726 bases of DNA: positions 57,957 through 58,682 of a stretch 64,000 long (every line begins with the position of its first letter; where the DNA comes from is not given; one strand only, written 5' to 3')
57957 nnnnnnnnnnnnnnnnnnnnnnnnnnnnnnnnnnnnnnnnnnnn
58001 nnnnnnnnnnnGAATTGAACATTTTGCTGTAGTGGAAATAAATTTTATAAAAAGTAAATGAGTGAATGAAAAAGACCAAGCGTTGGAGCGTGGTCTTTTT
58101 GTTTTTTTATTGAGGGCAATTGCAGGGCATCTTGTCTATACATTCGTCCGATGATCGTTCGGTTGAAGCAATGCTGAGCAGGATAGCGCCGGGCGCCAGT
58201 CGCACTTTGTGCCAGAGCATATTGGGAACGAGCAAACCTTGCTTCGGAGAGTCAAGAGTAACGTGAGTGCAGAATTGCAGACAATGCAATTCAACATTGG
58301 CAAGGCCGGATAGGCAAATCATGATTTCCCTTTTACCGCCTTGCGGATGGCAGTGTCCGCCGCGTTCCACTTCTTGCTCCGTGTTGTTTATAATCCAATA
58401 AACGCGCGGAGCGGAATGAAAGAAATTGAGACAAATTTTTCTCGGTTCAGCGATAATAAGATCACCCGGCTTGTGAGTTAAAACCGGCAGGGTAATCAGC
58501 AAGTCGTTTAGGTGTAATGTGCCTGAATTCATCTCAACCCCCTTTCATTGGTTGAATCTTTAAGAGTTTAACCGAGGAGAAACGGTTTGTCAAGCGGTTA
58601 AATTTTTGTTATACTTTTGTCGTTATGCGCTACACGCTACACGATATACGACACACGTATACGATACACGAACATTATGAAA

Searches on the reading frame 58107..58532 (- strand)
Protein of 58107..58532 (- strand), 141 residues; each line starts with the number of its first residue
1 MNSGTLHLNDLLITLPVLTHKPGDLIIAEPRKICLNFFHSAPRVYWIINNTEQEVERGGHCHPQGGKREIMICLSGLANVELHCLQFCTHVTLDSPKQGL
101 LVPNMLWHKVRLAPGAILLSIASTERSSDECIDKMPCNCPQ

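Call 54: search_protein_families(library=pfam, proteins=[window:58107-58532:-], max_evalue=0.00001)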
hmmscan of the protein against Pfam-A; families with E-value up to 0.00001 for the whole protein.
window:58107-58532:- (141 aa): 1 family
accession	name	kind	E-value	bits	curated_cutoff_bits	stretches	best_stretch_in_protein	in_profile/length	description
PF05523.17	FdtA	-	2.1e-15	57.1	23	1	12-130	5-118/131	WxcM-like, C-terminal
